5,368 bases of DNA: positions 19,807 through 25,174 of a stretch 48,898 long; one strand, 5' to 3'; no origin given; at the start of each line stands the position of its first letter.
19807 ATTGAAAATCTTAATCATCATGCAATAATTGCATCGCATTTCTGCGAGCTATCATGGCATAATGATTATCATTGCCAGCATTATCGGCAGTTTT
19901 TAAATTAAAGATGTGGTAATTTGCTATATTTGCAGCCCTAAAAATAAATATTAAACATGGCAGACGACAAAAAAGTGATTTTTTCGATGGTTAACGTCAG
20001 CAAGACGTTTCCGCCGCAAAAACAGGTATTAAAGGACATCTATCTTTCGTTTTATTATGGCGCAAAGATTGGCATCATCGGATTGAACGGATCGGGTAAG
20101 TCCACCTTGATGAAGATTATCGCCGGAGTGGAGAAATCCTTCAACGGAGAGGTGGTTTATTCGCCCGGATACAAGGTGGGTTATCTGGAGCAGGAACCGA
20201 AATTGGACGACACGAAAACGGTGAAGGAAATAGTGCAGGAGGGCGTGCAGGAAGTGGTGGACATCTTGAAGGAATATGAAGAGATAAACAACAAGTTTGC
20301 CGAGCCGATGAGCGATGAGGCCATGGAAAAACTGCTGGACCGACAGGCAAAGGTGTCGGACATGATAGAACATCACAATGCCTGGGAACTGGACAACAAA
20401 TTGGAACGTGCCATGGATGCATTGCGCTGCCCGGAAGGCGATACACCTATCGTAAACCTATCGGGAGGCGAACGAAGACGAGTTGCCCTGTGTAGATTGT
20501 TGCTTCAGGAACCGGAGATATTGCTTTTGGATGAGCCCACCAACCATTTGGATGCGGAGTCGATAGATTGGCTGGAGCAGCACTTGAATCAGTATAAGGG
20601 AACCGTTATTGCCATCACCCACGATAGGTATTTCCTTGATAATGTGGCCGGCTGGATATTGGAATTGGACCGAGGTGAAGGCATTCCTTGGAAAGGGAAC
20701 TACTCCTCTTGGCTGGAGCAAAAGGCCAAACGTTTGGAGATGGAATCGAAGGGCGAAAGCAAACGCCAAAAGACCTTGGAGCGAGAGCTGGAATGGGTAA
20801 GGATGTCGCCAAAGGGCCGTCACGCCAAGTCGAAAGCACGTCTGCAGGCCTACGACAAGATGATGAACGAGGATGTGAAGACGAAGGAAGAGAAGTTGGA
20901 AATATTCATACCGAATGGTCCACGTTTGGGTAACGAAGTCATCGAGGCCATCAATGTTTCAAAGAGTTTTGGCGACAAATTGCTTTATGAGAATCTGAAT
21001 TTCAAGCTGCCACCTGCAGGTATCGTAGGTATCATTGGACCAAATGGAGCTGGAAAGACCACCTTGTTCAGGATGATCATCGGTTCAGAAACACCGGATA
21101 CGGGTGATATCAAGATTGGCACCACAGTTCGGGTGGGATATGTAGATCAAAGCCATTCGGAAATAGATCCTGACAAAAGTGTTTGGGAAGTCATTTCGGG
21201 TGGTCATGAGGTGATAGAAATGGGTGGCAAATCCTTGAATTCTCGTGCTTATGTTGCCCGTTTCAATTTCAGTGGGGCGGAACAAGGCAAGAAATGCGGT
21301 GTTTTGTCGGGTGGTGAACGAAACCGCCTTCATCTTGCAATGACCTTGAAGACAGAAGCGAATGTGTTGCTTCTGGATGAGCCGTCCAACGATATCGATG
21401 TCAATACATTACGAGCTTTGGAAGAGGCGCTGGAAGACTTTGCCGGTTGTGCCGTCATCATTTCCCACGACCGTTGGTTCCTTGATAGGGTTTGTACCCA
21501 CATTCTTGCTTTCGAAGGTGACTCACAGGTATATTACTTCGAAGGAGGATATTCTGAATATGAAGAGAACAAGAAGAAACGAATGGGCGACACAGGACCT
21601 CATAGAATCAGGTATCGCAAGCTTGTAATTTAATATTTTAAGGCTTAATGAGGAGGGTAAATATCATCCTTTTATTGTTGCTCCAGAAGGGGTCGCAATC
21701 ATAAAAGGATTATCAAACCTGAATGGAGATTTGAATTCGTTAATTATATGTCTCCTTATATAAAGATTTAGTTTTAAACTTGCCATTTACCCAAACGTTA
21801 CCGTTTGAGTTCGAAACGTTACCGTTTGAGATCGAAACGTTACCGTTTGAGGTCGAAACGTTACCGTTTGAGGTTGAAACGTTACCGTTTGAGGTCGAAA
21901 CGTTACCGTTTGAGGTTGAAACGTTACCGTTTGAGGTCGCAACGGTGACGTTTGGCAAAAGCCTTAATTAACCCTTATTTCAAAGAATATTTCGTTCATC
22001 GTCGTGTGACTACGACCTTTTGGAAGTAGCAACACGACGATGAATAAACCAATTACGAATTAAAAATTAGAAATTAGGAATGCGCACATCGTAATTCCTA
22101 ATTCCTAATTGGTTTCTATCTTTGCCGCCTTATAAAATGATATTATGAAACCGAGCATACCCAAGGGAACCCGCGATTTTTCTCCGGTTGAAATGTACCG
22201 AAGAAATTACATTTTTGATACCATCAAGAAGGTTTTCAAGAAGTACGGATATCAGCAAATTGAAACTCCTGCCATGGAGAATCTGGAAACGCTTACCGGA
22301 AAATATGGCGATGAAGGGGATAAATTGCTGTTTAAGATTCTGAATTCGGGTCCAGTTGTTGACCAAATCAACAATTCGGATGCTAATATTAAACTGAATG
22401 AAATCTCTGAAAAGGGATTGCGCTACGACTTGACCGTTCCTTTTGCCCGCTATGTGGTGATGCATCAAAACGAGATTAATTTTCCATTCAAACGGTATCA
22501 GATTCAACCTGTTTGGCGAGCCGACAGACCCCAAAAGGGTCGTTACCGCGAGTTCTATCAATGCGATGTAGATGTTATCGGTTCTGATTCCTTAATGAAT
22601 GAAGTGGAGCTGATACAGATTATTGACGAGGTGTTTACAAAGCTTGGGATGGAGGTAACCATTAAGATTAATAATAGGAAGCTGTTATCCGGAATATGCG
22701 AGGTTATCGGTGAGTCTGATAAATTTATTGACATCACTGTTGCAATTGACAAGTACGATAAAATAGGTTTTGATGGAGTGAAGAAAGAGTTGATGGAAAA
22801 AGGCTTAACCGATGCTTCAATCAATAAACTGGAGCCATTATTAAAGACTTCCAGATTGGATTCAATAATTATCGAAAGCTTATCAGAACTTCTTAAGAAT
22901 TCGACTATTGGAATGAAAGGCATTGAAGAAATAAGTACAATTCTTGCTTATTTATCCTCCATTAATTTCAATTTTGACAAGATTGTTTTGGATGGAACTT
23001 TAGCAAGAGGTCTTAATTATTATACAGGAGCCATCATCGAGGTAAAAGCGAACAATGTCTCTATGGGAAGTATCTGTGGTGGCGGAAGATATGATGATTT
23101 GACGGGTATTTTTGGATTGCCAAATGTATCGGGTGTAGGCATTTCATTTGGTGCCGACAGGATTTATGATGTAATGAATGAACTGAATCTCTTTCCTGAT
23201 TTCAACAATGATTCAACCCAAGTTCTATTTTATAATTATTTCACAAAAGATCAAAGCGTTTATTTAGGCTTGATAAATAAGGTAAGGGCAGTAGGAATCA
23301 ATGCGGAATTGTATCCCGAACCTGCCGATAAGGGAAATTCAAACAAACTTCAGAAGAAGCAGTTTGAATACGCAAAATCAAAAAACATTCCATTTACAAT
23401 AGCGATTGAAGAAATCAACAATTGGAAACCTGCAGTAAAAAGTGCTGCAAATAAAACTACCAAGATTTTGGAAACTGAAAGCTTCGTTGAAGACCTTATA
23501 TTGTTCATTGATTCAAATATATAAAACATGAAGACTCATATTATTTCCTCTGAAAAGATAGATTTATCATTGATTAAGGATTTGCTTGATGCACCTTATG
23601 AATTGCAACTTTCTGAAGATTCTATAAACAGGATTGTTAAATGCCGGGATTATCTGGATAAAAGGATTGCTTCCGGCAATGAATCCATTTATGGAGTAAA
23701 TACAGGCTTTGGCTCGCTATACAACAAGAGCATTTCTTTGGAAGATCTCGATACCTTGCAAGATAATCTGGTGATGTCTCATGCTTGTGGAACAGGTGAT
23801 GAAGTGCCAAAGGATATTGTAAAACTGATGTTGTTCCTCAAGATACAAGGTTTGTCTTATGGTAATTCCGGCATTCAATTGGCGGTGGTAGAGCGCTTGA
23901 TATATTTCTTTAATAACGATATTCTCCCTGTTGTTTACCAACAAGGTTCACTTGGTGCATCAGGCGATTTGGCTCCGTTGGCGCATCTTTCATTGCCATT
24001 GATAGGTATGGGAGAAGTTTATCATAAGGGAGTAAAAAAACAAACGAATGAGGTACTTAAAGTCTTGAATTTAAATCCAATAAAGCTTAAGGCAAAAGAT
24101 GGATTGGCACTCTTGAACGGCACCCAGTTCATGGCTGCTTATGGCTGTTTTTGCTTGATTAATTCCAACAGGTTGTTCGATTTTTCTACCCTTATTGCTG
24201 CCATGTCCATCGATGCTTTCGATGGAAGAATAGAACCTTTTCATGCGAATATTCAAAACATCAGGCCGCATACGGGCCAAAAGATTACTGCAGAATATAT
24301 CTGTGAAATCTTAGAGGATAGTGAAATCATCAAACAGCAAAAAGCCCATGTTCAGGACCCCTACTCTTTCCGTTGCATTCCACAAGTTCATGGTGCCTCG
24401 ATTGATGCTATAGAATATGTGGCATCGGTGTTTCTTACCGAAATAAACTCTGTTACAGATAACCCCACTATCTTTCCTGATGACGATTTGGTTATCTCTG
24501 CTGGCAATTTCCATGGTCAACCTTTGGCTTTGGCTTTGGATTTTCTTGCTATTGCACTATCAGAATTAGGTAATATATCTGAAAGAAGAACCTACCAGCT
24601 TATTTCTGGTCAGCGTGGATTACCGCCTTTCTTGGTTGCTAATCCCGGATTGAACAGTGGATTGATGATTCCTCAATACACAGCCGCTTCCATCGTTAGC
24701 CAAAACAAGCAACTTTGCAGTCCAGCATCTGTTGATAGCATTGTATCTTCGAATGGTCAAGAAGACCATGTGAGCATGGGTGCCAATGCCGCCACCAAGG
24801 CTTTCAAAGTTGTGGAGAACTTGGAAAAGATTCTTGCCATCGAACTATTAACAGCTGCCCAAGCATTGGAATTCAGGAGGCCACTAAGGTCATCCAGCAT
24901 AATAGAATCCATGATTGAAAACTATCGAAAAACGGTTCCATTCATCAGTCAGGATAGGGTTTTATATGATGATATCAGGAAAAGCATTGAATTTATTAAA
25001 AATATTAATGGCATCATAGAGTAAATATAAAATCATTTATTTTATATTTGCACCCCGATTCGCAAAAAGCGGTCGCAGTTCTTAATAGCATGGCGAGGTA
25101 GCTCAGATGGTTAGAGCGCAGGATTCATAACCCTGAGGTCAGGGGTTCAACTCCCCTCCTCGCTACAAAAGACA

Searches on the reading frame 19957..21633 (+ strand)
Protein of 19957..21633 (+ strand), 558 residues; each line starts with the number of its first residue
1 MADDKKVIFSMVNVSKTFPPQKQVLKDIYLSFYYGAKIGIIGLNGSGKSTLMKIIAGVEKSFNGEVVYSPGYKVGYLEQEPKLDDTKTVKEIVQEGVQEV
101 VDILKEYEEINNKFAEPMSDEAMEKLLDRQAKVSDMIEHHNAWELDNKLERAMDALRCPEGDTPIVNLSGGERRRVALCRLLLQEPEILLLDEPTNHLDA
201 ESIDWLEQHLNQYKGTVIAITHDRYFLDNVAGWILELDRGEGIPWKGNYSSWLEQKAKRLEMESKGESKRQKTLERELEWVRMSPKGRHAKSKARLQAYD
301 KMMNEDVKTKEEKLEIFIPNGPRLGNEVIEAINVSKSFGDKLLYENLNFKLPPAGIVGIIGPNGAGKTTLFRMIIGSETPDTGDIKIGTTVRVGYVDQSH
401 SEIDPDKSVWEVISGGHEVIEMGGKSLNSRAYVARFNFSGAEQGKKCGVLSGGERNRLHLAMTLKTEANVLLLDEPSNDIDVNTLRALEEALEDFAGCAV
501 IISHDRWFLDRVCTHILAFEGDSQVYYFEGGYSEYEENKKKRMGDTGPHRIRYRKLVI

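Call 7: search_protein_families(library=pfam, proteins=[window:19957-21633:+])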
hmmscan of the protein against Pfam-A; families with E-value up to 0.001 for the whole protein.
window:19957-21633:+ (558 aa): 12 families
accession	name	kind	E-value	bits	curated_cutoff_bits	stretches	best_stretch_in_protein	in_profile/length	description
PF00005.33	ABC_tran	-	4.8e-54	183.1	25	2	25-196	1-137/137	ABC transporter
PF13304.12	AAA_21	-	1.3e-16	62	27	0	162-228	232-304/304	AAA domain, putative AbiEii toxin, Type IV TA system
PF12848.13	ABC_tran_Xtn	-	3.2e-13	50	25.9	1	235-312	1-78/85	ABC transporter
PF02463.25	SMC_N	-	5.3e-09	36.3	40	0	39-229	28-204/220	RecF/RecN/SMC N terminal domain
PF13555.12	AAA_29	-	1.6e-06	28.2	27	0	348-371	16-39/61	P-loop containing region of AAA domain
PF13238.12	AAA_18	-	3.8e-06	27.8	29.4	0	38-160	1-101/128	AAA domain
PF13476.12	AAA_23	-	2.5e-05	25.5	27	1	344-374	10-39/201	AAA domain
PF01926.29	MMR_HSR1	-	3.4e-05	24.3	21.9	0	357-393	2-36/113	50S ribosome-binding GTPase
PF01637.24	ATPase_2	-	6.3e-05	23.3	33.2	0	40-98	25-83/225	ATPase domain predominantly from Archaea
PF13175.12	AAA_15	-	0.00038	20.6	32.1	0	38-126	26-104/374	AAA ATPase domain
PF00006.31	ATP-synt_ab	-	0.00078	19.6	29.5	0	27-59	6-38/213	ATP synthase alpha/beta family, nucleotide-binding domain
PF00931.28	NB-ARC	-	0.00078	19.2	23.5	0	354-377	18-41/248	NB-ARC domain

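Call 10: find_encoding_contigs(protein=window:19957-21633:+, flank=6000, max_places=10)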
Protein window:19957-21633:+ (558 aa): 6 contigs read that carry it; 3 places shown.
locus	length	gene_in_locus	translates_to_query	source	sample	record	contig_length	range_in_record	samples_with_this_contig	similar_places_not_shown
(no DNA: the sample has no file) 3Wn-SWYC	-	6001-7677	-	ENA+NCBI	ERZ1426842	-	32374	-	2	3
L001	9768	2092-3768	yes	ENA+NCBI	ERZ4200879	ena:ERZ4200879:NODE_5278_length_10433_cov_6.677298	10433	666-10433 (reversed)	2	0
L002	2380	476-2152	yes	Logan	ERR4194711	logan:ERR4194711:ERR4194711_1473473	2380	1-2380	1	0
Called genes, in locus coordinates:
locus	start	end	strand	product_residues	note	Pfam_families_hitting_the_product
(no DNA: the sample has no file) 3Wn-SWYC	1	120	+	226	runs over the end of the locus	PF13365:Trypsin_2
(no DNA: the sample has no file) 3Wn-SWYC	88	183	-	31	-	-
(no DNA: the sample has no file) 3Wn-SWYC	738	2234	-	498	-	PF03062:MBOAT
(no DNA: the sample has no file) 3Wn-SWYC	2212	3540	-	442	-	PF00657:Lipase_GDSL, PF13472:Lipase_GDSL_2, PF04311:DUF459 (weak)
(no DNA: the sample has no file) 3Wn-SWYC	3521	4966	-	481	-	-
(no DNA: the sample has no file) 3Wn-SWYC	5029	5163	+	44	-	-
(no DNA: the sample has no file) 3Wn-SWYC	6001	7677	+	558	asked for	PF00005:ABC_tran, PF02463:SMC_N (faint), PF13555:AAA_29 (faint), PF13238:AAA_18 (faint), PF13304:AAA_21 (faint), PF12848:ABC_tran_Xtn, PF00005:ABC_tran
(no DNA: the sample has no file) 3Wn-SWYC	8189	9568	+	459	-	PF00152:tRNA-synt_2 (faint), PF13393:tRNA-synt_His, PF00587:tRNA-synt_2b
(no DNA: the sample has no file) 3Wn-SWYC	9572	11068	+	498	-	PF00221:Lyase_aromatic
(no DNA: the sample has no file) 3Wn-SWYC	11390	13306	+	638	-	PF01566:Nramp, PF00582:Usp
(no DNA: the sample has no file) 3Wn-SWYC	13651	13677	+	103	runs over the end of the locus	-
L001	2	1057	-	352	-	?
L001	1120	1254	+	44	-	-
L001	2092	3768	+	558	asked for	PF00005:ABC_tran, PF02463:SMC_N (faint), PF13555:AAA_29 (faint), PF13238:AAA_18 (faint), PF13304:AAA_21 (faint), PF12848:ABC_tran_Xtn, PF00005:ABC_tran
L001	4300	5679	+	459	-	PF00152:tRNA-synt_2 (faint), PF13393:tRNA-synt_His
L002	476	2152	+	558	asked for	PF00005:ABC_tran, PF02463:SMC_N (faint), PF13555:AAA_29 (faint), PF13238:AAA_18 (faint), PF13304:AAA_21 (faint), PF12848:ABC_tran_Xtn, PF00005:ABC_tran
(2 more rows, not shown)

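Call 13: find_related_loci(query=window:19957-21633:+, collection=genome_contigs, flank=4000)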
Query window:19957-21633:+ (558 aa) in genome_contigs; peptide patterns used: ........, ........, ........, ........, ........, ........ (x = any residue, [..] = any of these).
600 stretches matched a pattern (row limit reached: there are more); 575 encode a relative of the query (tblastn E <= 1e-3); the best 80 are kept; 80 distinct loci.
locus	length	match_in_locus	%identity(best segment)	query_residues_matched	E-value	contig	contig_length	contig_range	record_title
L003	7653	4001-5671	84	1-557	0e+0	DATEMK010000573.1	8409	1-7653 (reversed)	MAG TPA_asm: Bacteroidia bacterium isolate SMAG_U8940 k141_393047, whole genome shotgun sequence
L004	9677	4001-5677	81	1-558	0e+0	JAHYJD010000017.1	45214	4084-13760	MAG: Bacteroidales bacterium isolate KA13 NODE_480_length_45214_cov_11.442500, whole genome shotgun sequence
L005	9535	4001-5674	80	1-558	0e+0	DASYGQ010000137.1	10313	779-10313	MAG TPA_asm: Bacteroidia bacterium isolate SMAG_U4218 k141_101300, whole genome shotgun sequence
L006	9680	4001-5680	82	1-557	0e+0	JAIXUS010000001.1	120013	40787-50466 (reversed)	MAG: Bacteroidetes bacterium isolate D1_MAG_00037 pond_D1_MAG_00037_000000000056, whole genome shotgun sequence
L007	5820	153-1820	79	1-556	0e+0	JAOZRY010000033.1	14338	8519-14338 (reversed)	MAG: Bacteroidales bacterium isolate GMC6.maxbin2.173_sub GMC6_4091_length_14338_cov_12.727858, whole genome shotgun seq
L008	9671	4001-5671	78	1-557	0e+0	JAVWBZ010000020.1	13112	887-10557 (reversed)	MAG: Bacteroidales bacterium isolate CGS10Y4-bin47 NODE_20_length_13112_cov_2.989873, whole genome shotgun sequence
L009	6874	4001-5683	81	1-558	0e+0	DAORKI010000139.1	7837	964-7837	MAG TPA_asm: Bacteroidia bacterium isolate AMR_MDS_5529 NODE_2684_length_7837_cov_9.364559, whole genome shotgun sequenc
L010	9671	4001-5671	80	1-556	0e+0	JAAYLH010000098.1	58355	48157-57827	MAG: Bacteroidales bacterium isolate AS15tlH2ME_224 92396_AS15, whole genome shotgun sequence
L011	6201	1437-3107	79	1-557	0e+0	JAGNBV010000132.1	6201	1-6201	MAG: Bacteroidales bacterium isolate Go_SlDig_bin_165 Go_SlDig_41388_length_6201_cov_13.559598, whole genome shotgun seq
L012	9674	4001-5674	78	1-558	0e+0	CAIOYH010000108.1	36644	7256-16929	uncultured bacterium isolate Kiruna_bin-04925 genome assembly, contig: bin-04925:108/230, whole genome shotgun sequence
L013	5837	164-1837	78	1-558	0e+0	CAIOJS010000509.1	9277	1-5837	uncultured bacterium isolate AlinenLipids_bin-6511 genome assembly, contig: bin-6511:509/558, whole genome shotgun seque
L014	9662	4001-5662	79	4-557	0e+0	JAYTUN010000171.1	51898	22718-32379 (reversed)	MAG: Ignavibacteria bacterium isolate GFS_5551 GFS_5551_170, whole genome shotgun sequence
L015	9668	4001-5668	79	1-556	0e+0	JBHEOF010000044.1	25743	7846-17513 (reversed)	MAG: Bacteroidales bacterium isolate S6_bin.21.strict S6_NODE_44, whole genome shotgun sequence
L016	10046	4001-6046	78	1-557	0e+0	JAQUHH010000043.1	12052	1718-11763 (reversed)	MAG: Bacteroidales bacterium isolate STCSWMC_32 NODE_15286_length_12052_cov_3.868595_ST_CSWMC, whole genome shotgun sequ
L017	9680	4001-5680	80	1-557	0e+0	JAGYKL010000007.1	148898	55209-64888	MAG: Bacteroidia bacterium isolate M30B66 7, whole genome shotgun sequence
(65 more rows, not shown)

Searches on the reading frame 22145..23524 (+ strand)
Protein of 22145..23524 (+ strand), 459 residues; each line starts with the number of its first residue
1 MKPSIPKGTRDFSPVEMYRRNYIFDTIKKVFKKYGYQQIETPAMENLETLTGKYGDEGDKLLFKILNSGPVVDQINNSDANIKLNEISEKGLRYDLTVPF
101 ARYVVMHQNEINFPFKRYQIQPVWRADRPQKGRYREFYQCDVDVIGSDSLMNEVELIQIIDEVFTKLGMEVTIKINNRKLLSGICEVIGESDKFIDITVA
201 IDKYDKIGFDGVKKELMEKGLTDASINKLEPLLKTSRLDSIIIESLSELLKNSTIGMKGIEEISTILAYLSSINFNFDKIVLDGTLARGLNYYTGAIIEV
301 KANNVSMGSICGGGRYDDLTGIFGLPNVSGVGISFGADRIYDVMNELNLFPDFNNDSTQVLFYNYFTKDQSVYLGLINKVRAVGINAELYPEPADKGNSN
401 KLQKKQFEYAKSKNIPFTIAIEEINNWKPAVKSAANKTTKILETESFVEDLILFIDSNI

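Call 7: search_protein_families(library=pfam, proteins=[window:22145-23524:+])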
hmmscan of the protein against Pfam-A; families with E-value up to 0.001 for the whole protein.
window:22145-23524:+ (459 aa): 4 families
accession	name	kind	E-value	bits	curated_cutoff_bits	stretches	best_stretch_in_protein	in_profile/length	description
PF13393.11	tRNA-synt_His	-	2.8e-32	112.7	25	1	8-339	1-307/308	Histidyl-tRNA synthetase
PF00587.30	tRNA-synt_2b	-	8e-08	33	29.3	1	107-201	28-110/179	tRNA synthetase class II core domain (G, H, P, S and T)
PF00152.25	tRNA-synt_2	-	2.2e-06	27.4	25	0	117-187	94-152/308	tRNA synthetases class II (D, K and N)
PF01409.25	tRNA-synt_2d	-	3.4e-05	23.9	19.8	1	22-177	21-164/246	tRNA synthetases class II core domain (F)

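Call 66: find_homologous_proteins(query=window:22145-23524:+, max_evalue=1e-100)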
Query window:22145-23524:+ (459 aa): 8000 proteins with E <= 1e-100 among 8000 candidates; the best 120 are listed.
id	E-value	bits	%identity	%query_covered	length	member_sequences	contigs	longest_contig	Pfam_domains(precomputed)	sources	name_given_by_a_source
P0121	0.0e+0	1018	100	100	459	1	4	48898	PF13393.12,PF00587.31,PF00152.26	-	-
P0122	1.5e-222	757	77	96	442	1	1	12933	PF13393.12,PF00587.31,PF00152.26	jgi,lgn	-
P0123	2.8e-219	747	74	100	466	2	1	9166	PF13393.12,PF00152.26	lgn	-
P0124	6.2e-214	729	75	96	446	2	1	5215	PF13393.12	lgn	-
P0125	1.6e-207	708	76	92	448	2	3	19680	PF13393.12,PF03129.26,PF00152.26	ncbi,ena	-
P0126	2.5e-203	694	72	95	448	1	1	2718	PF13393.12,PF03129.26,PF00152.26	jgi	-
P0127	1.8e-192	658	63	100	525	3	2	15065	PF13393.12,PF00152.26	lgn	-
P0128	5.0e-192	657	71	92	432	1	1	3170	PF13393.12,PF03129.26,PF00152.26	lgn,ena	-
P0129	4.9e-189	647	65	100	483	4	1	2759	PF13393.12,PF01409.26,PF00152.26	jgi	jgi:histidyl-tRNA synthetase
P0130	2.9e-187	641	72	92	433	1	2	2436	PF13393.12,PF03129.26,PF00152.26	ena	-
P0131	1.3e-182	626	65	92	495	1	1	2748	PF13393.12,PF03129.26,PF00152.26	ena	-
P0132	1.7e-175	602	65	92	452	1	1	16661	PF13393.12,PF03129.26,PF00587.31,PF00152.26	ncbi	-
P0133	1.7e-175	602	-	-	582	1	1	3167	PF13393.12,PF03129.26,PF00587.31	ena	-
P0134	1.7e-174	599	65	94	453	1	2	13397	PF13393.12,PF03129.26,PF00152.26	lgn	-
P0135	1.1e-173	596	64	95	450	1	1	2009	PF13393.12,PF03129.26,PF00587.31,PF00152.26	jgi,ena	-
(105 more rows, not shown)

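Call 67: find_encoding_contigs(protein=P0122, flank=10000, max_places=1)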
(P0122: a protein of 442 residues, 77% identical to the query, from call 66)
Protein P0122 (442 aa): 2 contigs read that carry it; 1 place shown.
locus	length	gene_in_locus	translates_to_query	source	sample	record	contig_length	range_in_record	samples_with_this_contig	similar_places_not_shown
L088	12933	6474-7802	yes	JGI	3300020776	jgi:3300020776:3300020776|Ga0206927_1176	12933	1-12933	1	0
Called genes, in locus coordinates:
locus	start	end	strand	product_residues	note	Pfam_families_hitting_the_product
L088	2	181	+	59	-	?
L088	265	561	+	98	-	-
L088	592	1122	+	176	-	PF07609:DUF1572, PF12867:DinB_2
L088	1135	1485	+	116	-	-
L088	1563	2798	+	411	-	PF12704:MacB_PCD, PF02687:FtsX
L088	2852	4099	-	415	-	PF00909:Ammonium_transp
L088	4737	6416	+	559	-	PF00005:ABC_tran, PF02463:SMC_N (faint), PF13175:AAA_15 (faint), PF13476:AAA_23 (faint), PF13555:AAA_29 (faint), PF13238:AAA_18 (faint), PF12848:ABC_tran_Xtn, PF00005:ABC_tran, +1 more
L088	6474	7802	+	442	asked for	PF00152:tRNA-synt_2 (faint), PF13393:tRNA-synt_His, PF00587:tRNA-synt_2b (weak)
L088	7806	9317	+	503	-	PF00221:Lyase_aromatic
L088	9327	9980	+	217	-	PF03807:F420_oxidored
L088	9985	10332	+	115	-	-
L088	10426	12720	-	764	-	PF00801:PKD, PF18911:PKD_4, PF00801:PKD (weak), PF18911:PKD_4, PF13585:CHU_C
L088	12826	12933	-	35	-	?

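Call 68: find_encoding_contigs(protein=P0125, flank=10000, max_places=1)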
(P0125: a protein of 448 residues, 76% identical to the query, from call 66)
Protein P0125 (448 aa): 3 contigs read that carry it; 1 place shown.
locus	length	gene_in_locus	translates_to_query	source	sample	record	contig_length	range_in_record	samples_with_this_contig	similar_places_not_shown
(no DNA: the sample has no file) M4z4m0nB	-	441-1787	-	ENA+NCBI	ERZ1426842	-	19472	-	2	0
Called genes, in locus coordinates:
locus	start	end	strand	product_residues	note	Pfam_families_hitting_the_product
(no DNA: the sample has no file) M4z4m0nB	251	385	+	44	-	-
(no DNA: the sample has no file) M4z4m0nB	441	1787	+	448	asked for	PF00152:tRNA-synt_2 (faint), PF13393:tRNA-synt_His, PF03129:HGTP_anticodon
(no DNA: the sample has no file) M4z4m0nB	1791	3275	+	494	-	PF00221:Lyase_aromatic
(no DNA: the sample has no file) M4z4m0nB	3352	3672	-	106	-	-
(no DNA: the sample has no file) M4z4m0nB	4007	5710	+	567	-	PF13231:PMT_2 (weak), PF08409:TMTC_DUF1736 (weak), PF00515:TPR_1 (faint), PF07719:TPR_2 (faint), PF13431:TPR_17 (faint), PF21033:RMD1-3 (faint), PF13414:TPR_11 (weak), PF14559:TPR_19 (weak), +5 more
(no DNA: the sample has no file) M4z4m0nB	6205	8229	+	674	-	PF08409:TMTC_DUF1736 (weak), PF21033:RMD1-3 (faint), PF00515:TPR_1 (faint), PF07719:TPR_2 (faint), PF13181:TPR_8 (faint), PF13431:TPR_17 (faint), PF13424:TPR_12 (faint), PF13414:TPR_11, +3 more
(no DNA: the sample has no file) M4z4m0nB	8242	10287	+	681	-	PF13431:TPR_17 (faint), PF14559:TPR_19 (faint), PF08409:TMTC_DUF1736, PF21033:RMD1-3 (faint), PF13414:TPR_11 (weak), PF00515:TPR_1 (weak), PF13181:TPR_8 (weak), PF13424:TPR_12 (weak), +4 more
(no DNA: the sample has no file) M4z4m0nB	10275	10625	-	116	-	-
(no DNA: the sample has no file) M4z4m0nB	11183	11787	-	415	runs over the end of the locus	PF13091:PLDc_2, PF00614:PLDc (faint), PF13091:PLDc_2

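Call 69: find_encoding_contigs(protein=P0123, flank=10000, max_places=1)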
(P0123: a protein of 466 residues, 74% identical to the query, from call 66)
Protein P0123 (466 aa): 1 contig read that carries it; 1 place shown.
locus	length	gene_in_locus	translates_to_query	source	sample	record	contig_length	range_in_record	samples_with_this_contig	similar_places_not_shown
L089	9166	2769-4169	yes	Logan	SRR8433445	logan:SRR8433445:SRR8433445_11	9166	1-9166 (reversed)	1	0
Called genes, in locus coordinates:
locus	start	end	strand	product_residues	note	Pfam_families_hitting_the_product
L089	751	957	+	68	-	-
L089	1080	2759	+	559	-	PF00005:ABC_tran, PF02463:SMC_N (faint), PF13175:AAA_15 (faint), PF13476:AAA_23 (faint), PF13555:AAA_29 (faint), PF13238:AAA_18 (faint), PF12848:ABC_tran_Xtn, PF00005:ABC_tran, +1 more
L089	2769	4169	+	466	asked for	PF00152:tRNA-synt_2 (faint), PF13393:tRNA-synt_His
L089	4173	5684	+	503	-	PF00221:Lyase_aromatic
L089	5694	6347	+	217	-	PF03807:F420_oxidored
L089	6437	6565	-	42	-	-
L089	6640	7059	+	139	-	-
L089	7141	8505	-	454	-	PF06977:SdiA-regulated (faint), PF08450:SGL (faint), PF06739:SBBP (faint), PF25021:TEN_NHL (weak), PF01436:NHL (weak), PF25021:TEN_NHL (weak), PF01436:NHL (weak), PF18962:Por_Secre_tail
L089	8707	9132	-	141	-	PF08327:AHSA1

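Call 70: find_encoding_contigs(protein=P0127, flank=10000, max_places=1)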
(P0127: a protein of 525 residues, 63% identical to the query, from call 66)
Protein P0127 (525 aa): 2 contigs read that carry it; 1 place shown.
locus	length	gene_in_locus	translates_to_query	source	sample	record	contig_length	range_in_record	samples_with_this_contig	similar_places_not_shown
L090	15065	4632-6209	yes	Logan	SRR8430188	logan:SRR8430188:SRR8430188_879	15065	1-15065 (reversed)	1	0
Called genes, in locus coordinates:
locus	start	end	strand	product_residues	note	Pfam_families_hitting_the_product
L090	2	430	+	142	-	?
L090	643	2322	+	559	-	PF00005:ABC_tran, PF02463:SMC_N (faint), PF13476:AAA_23 (faint), PF13555:AAA_29 (faint), PF13238:AAA_18 (faint), PF13304:AAA_21 (faint), PF12848:ABC_tran_Xtn, PF00005:ABC_tran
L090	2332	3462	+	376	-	PF02463:SMC_N, PF13175:AAA_15, PF13304:AAA_21, PF13175:AAA_15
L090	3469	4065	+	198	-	PF11536:DUF3226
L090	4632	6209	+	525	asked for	PF00152:tRNA-synt_2 (faint), PF13393:tRNA-synt_His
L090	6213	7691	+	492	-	PF00221:Lyase_aromatic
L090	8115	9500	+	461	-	PF13231:PMT_2 (weak)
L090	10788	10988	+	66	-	-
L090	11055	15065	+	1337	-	?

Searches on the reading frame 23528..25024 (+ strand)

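Call 54: search_protein_families(library=pfam, proteins=[window:23528-25024:+], max_evalue=0.00001)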
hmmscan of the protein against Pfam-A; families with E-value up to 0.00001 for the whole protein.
window:23528-25024:+ (498 aa): 1 family
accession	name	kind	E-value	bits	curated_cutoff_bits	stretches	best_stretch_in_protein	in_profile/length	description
PF00221.24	Lyase_aromatic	-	2.1e-185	617.3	27.3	1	18-468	8-466/466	Aromatic amino acid lyase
